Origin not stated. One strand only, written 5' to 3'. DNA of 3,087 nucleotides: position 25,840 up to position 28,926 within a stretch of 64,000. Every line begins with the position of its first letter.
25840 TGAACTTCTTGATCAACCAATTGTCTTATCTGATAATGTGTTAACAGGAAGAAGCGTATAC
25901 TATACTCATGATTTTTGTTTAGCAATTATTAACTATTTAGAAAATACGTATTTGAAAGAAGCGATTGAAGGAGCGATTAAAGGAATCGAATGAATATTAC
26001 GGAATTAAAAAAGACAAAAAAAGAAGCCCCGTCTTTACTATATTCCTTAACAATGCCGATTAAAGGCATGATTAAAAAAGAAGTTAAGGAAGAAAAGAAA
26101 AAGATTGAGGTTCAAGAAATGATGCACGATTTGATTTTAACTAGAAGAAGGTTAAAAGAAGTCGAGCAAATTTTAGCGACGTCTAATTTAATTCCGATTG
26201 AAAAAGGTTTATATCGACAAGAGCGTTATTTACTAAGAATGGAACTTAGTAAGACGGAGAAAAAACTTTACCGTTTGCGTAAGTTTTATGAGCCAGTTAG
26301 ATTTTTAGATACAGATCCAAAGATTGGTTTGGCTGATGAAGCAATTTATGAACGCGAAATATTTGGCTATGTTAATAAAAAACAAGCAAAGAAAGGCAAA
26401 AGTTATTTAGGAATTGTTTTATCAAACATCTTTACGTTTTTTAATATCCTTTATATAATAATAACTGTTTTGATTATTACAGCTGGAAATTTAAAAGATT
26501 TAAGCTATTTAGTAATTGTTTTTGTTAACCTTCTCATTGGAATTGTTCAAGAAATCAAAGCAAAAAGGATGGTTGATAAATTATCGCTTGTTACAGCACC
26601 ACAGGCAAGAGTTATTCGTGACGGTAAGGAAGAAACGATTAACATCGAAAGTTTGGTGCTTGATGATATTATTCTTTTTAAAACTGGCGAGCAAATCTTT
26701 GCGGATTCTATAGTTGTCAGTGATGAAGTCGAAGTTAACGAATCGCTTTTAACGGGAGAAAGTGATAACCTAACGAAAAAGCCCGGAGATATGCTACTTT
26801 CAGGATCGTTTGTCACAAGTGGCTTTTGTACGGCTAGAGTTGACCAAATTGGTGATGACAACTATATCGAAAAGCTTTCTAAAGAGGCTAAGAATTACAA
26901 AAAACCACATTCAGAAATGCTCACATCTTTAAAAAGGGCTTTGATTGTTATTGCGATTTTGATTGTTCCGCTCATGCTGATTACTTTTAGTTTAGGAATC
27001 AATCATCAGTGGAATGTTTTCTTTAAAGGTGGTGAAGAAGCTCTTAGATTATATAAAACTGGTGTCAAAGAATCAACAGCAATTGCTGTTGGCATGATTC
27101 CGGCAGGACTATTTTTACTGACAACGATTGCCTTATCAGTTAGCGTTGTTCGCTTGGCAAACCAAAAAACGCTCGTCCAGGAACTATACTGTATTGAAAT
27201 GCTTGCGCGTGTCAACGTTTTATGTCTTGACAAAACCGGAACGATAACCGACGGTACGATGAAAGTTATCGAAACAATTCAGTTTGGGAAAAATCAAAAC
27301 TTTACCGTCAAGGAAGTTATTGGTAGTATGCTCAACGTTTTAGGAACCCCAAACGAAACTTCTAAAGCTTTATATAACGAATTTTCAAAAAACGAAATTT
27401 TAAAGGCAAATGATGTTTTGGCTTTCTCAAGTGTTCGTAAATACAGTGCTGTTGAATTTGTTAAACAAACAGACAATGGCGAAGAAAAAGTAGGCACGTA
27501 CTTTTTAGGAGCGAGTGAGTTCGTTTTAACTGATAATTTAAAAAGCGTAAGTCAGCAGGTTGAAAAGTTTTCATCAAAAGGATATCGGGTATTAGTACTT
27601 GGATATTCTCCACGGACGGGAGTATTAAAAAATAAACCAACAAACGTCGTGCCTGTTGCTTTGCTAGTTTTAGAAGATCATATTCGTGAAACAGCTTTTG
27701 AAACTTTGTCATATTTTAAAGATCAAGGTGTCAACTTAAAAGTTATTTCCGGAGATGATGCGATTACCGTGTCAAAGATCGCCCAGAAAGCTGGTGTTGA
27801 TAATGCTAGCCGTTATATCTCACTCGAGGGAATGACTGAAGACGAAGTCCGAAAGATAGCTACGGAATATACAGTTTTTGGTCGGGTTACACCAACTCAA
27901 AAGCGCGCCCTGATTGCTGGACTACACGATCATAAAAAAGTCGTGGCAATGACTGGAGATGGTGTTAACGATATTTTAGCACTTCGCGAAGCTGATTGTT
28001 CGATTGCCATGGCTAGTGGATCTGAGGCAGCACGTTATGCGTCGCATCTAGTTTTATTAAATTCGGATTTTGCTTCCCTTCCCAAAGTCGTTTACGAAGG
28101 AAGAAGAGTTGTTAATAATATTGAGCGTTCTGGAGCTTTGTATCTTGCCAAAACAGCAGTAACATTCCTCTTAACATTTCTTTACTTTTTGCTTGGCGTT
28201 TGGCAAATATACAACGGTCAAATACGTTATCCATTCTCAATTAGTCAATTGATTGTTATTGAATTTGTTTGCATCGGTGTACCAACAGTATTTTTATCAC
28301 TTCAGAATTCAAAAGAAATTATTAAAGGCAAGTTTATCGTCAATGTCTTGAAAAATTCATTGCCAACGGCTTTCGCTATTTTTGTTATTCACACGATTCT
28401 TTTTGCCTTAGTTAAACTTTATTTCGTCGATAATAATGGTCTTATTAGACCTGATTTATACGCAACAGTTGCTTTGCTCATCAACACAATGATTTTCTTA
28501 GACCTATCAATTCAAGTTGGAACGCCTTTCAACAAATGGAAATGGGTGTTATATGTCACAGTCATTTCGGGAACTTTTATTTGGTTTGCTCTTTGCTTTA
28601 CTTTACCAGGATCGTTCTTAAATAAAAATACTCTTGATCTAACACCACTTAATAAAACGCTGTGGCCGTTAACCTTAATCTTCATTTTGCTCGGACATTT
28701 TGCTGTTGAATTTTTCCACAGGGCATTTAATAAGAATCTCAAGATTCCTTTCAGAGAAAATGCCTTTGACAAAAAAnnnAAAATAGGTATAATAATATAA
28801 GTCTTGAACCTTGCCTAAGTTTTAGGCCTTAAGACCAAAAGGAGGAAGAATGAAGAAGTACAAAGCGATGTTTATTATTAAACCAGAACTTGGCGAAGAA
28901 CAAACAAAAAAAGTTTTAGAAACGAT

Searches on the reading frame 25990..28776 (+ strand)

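Call 78: search_protein_families(library=pfam, proteins=[window:25990-28776:+], max_evalue=0.00001)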
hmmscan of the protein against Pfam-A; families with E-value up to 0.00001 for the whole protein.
window:25990-28776:+ (929 aa): 2 families
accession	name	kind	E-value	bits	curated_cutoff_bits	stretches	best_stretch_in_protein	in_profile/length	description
PF00122.25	E1-E2_ATPase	-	5.1e-42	143.9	28.1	1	202-392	3-181/181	E1-E2 ATPase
PF00702.32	Hydrolase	-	3.2e-17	64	26.4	1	409-669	2-191/191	haloacid dehalogenase-like hydrolase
